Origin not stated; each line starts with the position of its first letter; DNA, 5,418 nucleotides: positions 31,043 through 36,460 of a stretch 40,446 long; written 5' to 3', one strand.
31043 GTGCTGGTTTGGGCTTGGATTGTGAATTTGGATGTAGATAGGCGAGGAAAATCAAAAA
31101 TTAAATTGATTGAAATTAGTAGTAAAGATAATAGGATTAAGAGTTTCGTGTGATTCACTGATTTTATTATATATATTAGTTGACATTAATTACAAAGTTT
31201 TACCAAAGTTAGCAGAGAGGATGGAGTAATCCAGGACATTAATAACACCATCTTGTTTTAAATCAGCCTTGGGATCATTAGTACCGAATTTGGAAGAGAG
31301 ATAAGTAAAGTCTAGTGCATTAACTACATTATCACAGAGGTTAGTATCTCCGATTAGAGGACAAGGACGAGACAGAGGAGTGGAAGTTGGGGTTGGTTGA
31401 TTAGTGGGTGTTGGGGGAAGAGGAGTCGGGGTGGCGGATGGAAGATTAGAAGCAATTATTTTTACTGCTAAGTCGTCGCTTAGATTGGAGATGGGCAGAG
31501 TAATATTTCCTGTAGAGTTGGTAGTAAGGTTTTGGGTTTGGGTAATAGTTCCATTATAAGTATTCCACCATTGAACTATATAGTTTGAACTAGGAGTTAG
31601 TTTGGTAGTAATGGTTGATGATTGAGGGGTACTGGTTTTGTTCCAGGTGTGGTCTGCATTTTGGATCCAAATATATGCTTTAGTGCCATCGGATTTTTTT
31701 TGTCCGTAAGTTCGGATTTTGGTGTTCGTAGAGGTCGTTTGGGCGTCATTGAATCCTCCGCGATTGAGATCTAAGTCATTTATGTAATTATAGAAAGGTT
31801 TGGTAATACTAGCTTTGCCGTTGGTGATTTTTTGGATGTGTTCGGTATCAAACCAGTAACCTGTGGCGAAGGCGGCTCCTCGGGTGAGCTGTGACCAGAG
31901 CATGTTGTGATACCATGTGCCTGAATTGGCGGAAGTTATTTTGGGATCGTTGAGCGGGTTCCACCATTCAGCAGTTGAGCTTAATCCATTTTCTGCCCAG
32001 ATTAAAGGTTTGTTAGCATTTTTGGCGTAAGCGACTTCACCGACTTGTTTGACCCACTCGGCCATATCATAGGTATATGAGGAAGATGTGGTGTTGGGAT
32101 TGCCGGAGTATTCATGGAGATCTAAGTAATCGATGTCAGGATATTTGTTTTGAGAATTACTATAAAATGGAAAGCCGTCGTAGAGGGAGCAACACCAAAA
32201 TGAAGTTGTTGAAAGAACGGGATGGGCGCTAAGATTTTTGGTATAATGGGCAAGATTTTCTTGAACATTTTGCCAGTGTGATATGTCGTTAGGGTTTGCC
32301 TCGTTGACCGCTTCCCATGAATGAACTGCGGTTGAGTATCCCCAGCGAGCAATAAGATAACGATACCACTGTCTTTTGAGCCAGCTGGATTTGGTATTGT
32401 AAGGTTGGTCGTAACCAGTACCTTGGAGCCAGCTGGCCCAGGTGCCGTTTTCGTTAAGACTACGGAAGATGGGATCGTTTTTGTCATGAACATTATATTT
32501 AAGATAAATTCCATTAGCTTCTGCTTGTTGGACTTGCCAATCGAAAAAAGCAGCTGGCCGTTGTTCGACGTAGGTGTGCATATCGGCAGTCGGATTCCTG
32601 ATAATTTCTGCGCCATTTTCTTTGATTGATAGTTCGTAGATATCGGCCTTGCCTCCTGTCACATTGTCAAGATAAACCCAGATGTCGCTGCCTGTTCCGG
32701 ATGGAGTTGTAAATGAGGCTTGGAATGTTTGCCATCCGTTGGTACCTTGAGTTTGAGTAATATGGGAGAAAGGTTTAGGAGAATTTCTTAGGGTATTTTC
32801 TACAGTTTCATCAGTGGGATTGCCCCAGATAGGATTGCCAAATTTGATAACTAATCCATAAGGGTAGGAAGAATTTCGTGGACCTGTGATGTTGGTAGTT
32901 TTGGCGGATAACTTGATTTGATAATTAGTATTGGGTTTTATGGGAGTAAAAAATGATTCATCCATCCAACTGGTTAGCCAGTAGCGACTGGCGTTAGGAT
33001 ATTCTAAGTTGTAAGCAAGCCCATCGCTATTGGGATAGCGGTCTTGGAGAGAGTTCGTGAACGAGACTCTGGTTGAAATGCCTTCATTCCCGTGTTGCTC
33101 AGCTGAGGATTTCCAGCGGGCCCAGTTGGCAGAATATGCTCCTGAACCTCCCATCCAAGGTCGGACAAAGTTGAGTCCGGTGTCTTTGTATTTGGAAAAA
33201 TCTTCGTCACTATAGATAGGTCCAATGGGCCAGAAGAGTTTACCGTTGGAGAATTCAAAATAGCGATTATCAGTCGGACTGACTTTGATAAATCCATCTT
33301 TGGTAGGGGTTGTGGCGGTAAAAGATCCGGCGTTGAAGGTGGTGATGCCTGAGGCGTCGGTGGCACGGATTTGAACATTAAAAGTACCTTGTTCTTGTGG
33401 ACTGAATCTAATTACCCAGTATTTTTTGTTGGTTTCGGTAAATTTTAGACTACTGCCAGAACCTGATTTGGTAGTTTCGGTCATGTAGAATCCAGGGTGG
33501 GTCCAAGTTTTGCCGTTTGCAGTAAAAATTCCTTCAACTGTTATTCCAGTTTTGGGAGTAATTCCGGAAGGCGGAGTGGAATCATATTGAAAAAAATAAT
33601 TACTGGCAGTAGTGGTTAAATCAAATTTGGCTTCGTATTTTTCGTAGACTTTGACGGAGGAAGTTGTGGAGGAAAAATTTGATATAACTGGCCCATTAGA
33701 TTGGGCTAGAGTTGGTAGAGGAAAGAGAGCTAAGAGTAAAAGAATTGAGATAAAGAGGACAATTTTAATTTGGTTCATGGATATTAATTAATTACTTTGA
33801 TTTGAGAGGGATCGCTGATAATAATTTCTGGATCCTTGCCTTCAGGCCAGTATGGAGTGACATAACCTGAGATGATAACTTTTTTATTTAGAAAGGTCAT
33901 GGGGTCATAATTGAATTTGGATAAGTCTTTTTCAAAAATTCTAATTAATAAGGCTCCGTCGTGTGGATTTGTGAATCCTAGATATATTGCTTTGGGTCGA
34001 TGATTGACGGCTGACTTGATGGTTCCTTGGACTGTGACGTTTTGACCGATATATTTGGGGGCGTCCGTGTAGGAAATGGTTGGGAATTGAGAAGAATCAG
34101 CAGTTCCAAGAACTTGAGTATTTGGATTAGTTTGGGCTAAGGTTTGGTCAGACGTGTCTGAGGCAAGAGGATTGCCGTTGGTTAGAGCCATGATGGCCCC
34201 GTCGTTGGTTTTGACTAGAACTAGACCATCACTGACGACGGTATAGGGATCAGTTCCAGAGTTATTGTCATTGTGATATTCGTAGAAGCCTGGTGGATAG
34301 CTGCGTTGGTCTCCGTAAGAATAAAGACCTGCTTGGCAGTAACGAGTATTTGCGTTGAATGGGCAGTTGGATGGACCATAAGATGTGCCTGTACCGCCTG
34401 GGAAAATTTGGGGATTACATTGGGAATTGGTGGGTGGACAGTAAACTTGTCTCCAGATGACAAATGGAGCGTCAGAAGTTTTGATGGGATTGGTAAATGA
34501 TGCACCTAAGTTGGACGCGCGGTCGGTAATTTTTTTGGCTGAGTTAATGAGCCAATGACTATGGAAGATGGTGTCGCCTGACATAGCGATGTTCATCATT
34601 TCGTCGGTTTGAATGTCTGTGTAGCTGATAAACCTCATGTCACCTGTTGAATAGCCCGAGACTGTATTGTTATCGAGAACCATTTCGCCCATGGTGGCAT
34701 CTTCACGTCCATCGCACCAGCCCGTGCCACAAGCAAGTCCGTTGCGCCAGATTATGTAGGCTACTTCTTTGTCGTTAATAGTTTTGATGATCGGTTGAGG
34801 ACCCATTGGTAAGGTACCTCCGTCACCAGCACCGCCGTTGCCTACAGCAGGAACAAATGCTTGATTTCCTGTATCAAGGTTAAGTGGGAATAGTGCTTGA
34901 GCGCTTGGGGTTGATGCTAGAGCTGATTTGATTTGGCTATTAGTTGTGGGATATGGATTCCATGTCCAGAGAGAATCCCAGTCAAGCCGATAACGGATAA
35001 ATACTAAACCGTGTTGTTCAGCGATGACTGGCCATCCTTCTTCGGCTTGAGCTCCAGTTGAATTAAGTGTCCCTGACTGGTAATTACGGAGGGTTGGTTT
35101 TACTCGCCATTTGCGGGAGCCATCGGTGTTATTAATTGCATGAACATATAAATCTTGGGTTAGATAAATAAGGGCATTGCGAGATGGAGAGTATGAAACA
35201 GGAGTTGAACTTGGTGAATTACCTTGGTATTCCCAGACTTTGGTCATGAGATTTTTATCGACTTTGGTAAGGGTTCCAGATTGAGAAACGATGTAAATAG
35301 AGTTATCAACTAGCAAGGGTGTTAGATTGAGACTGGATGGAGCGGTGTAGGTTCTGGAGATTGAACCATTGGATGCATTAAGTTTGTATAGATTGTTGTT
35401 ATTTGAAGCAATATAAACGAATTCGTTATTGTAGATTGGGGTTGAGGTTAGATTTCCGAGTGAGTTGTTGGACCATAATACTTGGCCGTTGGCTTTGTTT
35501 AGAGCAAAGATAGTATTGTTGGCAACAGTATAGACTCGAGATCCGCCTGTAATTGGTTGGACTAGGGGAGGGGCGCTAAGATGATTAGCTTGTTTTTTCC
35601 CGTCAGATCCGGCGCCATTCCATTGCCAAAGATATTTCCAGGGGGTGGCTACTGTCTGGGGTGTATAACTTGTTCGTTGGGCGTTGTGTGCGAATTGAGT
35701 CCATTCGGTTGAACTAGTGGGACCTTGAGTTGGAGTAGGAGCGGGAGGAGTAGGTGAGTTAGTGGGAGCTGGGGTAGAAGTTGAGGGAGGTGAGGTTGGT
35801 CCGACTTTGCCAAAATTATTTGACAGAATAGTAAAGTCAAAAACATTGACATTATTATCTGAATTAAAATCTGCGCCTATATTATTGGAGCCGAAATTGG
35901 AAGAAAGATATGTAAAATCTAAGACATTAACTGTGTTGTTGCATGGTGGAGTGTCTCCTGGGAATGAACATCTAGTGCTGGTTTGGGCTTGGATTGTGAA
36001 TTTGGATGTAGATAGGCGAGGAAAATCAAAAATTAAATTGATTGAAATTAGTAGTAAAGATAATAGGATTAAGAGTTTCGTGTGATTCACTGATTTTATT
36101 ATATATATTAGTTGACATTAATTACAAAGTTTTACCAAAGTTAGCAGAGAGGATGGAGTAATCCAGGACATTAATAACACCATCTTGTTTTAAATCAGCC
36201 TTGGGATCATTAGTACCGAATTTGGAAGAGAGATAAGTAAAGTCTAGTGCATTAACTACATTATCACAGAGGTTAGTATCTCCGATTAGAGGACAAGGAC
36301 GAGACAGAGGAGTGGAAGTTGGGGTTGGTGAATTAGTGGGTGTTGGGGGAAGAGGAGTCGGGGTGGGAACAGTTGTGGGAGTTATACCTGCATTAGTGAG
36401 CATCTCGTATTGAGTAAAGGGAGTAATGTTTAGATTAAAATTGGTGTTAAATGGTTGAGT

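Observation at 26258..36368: Apparently perfect 4932-bp tandem duplication (hydrolase plus propeller) with a chimeric junction inside dockerin/PT-linker coding DNA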

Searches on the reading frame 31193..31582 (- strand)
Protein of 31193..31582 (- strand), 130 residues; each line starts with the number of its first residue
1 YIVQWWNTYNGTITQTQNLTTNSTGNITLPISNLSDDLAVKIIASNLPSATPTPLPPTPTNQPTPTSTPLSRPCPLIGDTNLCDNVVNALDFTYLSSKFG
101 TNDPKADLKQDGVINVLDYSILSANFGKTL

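Call 53: find_homologous_proteins(query=window:31193-31582:-, max_evalue=0.00001)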
Query seq(130 aa): 86 candidates shared short words with the query, none scored E <= 0.00001.
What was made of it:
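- Tried and rejected: A protein search with the 130-aa C-terminus returned nothing scorable (call 53).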

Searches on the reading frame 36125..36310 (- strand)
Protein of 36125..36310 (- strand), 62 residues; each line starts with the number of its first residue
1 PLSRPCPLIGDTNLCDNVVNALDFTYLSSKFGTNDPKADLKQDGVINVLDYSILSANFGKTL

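Call 64: search_protein_families(library=pfam, proteins=[window:36125-36310:-], max_evalue=1)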
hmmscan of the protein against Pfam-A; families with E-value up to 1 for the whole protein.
seq(62 aa): 1 family
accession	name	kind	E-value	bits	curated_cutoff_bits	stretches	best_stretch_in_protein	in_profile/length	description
PF00404.24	Dockerin_1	-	2.5e-05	24.8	22.9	1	11-56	3-54/57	Dockerin type I domain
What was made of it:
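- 36122..37312 (-): GDSL/SGNH esterase (396 aa from the ATG used by the ENA gene call) with a C-terminal PT-linker and dockerin A (module 36122-36366). The isolated dockerin module scores 24.8 bits against a 22.9 cutoff (call 64).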
